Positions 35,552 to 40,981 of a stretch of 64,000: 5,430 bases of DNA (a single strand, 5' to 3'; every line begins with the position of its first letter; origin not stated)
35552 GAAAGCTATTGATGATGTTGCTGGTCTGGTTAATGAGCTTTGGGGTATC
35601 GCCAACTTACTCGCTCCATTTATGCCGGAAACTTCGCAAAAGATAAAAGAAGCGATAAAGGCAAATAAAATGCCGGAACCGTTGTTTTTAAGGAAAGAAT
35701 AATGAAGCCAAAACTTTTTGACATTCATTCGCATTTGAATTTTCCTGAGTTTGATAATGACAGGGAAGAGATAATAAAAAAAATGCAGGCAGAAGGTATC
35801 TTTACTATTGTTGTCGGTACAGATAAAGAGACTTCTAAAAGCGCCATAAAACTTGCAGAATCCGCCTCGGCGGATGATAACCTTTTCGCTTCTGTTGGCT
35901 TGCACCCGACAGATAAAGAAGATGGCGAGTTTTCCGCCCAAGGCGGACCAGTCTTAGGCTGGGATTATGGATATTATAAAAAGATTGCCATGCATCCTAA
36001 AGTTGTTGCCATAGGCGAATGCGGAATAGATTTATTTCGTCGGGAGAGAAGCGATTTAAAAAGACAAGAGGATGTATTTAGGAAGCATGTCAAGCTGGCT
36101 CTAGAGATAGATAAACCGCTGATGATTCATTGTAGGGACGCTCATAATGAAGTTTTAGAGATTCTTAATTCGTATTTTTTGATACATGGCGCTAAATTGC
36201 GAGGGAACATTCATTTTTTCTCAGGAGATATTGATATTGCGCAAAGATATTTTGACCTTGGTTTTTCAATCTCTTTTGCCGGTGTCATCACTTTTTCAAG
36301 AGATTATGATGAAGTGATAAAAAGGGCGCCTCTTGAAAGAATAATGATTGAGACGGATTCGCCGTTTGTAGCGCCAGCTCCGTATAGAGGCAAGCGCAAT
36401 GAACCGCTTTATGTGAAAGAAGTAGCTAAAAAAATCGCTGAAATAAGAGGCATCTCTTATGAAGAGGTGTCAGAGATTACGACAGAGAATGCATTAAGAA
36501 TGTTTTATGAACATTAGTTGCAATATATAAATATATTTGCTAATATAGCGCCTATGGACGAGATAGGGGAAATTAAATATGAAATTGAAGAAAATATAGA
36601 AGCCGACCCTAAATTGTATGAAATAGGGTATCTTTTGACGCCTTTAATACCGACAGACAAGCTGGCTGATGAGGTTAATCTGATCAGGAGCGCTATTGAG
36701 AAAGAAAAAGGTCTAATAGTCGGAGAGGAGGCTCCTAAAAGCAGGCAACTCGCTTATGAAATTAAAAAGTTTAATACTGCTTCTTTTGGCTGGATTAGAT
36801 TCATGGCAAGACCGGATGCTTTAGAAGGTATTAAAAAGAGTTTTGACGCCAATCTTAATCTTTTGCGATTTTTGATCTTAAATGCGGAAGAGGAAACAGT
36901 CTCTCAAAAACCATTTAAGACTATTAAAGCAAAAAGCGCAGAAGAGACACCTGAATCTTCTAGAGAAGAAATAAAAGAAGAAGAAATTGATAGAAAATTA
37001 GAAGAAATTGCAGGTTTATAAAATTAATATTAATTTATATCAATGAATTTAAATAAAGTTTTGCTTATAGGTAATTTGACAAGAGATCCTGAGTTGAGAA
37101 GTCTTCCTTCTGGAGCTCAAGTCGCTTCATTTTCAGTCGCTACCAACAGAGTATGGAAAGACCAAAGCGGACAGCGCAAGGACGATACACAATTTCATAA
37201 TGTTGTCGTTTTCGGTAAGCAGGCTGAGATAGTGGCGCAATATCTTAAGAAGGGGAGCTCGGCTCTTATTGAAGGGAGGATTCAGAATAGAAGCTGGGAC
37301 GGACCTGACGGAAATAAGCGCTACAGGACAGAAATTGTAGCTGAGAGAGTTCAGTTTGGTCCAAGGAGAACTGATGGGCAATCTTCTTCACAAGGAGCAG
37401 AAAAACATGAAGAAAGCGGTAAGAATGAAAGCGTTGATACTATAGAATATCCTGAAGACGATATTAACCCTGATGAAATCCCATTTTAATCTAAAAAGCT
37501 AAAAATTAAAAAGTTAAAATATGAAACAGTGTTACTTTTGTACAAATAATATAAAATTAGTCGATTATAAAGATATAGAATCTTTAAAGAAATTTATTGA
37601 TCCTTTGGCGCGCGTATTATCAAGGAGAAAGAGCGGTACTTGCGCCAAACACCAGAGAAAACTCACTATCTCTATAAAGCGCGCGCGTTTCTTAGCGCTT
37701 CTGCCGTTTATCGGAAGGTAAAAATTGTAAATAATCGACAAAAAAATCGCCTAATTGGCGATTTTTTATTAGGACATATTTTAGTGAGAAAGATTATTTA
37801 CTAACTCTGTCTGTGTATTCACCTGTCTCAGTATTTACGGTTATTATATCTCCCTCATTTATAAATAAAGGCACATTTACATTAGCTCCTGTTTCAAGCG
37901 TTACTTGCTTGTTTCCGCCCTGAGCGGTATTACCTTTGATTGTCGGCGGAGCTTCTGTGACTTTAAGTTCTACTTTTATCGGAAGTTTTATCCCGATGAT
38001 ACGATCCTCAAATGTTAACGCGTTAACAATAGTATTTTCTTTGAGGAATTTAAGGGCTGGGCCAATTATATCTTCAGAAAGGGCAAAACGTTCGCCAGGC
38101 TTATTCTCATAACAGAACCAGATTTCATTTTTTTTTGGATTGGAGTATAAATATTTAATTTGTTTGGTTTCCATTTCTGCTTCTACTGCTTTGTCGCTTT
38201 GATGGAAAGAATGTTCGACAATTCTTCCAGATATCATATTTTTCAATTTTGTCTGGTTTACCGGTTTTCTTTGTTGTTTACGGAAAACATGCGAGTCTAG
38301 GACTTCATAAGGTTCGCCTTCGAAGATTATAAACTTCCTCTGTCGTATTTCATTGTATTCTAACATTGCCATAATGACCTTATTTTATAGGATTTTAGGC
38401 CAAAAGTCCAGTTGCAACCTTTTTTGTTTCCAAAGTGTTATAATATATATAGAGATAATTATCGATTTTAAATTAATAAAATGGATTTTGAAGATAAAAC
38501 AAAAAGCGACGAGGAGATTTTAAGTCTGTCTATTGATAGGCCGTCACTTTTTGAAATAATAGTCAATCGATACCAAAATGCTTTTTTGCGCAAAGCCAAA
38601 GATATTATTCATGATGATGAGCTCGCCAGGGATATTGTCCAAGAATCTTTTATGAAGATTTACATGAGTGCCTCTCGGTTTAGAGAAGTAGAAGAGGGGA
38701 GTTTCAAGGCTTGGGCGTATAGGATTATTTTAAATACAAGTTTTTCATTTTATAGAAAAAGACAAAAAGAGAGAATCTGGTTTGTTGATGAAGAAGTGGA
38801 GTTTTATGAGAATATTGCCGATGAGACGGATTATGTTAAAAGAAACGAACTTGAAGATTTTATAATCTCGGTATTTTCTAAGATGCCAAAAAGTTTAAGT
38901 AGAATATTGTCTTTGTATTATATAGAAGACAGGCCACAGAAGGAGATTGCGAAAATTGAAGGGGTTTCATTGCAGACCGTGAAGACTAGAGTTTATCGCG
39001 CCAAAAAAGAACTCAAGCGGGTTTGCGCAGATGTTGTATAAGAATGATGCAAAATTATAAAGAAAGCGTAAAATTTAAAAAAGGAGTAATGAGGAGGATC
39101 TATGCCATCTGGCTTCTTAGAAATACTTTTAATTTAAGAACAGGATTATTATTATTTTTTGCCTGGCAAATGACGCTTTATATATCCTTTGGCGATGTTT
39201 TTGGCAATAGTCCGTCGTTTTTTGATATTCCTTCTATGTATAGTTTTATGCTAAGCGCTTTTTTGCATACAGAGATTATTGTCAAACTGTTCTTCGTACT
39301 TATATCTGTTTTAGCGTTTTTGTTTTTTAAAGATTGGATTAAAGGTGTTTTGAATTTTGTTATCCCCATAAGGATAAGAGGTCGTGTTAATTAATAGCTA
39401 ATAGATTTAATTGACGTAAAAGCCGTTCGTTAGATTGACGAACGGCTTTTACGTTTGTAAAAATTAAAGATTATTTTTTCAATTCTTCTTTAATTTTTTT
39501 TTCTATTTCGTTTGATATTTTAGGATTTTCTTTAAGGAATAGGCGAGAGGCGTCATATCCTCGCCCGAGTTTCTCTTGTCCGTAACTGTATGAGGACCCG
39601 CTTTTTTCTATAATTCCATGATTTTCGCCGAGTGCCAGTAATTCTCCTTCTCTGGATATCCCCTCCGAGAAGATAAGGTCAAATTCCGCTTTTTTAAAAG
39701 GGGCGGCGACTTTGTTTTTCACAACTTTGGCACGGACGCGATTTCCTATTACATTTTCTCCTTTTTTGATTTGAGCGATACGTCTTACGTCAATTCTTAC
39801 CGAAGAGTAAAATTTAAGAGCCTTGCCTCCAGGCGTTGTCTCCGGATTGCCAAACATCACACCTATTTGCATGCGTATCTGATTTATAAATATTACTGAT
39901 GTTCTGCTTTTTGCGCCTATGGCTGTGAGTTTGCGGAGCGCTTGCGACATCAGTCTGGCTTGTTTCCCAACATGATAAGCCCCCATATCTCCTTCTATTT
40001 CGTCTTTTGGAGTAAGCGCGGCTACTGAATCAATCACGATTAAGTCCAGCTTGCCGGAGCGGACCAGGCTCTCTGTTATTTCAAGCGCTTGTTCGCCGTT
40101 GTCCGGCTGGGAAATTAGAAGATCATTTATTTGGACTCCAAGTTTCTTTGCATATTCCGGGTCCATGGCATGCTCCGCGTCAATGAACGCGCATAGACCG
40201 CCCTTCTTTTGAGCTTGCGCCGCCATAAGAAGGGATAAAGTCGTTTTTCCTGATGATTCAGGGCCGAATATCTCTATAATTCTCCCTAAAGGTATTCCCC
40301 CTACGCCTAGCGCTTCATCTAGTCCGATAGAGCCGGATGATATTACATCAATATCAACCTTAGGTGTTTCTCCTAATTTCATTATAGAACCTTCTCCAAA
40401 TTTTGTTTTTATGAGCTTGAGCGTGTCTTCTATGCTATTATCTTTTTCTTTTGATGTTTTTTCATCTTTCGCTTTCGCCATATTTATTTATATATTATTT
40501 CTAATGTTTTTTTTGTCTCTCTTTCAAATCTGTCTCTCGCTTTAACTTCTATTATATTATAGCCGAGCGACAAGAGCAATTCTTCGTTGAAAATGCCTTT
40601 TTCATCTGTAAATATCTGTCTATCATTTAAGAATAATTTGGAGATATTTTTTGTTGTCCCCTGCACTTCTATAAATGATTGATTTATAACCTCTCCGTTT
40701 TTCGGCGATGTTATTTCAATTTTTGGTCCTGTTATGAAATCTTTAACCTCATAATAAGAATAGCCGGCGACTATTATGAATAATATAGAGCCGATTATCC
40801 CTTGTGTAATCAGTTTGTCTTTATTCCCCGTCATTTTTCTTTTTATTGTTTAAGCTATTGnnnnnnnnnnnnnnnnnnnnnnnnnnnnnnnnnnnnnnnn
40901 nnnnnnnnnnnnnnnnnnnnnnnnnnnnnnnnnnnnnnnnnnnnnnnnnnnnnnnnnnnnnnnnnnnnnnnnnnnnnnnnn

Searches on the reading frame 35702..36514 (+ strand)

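Call 66: search_protein_families(library=pfam, proteins=[window:35702-36514:+], max_evalue=0.00001)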
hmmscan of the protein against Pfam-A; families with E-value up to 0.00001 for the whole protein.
window:35702-36514:+ (271 aa): 1 family
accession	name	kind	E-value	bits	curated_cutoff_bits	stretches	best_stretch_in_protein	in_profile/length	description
PF01026.27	TatD_DNase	-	1.2e-78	264.5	27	1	6-268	1-252/253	TatD related DNase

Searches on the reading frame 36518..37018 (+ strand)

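Call 66: search_protein_families(library=pfam, proteins=[window:36518-37018:+], max_evalue=0.00001)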
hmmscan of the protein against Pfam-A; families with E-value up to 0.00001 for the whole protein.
window:36518-37018:+ (167 aa): 1 family
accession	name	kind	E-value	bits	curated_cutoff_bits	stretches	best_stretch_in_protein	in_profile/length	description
PF01250.22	Ribosomal_S6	-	3.6e-13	49.9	27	1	34-121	2-89/90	Ribosomal protein S6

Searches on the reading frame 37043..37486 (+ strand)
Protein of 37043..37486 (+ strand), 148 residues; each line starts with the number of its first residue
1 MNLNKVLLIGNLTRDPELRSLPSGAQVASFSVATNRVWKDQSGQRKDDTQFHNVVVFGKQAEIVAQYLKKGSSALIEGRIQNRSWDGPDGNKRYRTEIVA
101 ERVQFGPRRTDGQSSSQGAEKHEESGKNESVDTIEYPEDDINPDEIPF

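Call 12: search_protein_families(library=pfam, proteins=[window:37043-37486:+], max_evalue=0.001)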
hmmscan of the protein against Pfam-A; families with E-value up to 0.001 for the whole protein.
window:37043-37486:+ (148 aa): 1 family
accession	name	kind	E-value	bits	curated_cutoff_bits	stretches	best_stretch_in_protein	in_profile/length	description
PF00436.31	SSB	-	1.3e-40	138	26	1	3-105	1-103/104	Single-strand binding protein family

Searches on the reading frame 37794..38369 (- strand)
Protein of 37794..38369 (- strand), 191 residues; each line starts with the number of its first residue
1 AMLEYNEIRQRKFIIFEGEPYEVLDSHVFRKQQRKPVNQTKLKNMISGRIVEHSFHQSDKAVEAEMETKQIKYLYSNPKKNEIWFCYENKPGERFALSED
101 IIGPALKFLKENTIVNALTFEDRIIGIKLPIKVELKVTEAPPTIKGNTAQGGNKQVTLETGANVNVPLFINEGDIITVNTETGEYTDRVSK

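Call 13: search_protein_families(library=pfam, proteins=[window:37794-38369:-], max_evalue=0.001)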
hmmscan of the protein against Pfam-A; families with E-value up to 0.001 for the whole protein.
window:37794-38369:- (191 aa): 3 families
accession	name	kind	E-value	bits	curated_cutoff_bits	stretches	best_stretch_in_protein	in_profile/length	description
PF09285.17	Elong-fact-P_C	-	3.7e-25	87.8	25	1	133-188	1-56/56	Elongation factor P, C-terminal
PF08207.18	EFP_N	-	6.9e-10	39.2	23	1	6-60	3-57/58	Elongation factor P (EF-P) KOW-like domain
PF01132.26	EFP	-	3.5e-06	27.3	27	1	88-125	17-54/54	Elongation factor P (EF-P) OB domain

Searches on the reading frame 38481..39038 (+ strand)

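Call 13: search_protein_families(library=pfam, proteins=[window:38481-39038:+], max_evalue=0.001)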
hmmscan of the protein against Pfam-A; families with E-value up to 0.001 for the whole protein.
window:38481-39038:+ (186 aa): 3 families
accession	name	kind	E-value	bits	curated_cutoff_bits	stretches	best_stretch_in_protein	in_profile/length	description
PF08281.18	Sigma70_r4_2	-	1e-12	47.9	25.7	1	132-178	8-54/54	Sigma-70, region 4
PF04542.20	Sigma70_r2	-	2.1e-12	47.1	24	1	28-96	2-70/71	Sigma-70 region 2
PF04545.22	Sigma70_r4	-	6.1e-08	32.5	24.1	1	135-179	5-49/50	Sigma-70, region 4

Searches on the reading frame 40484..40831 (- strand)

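Call 13: search_protein_families(library=pfam, proteins=[window:40484-40831:-], max_evalue=0.001)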
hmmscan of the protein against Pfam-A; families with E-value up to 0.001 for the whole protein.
window:40484-40831:- (115 aa): 1 family
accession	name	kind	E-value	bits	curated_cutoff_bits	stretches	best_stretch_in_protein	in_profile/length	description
PF09136.16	Glucodextran_B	-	2.1e-12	47.2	27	1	36-112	1-79/83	Glucodextranase, domain B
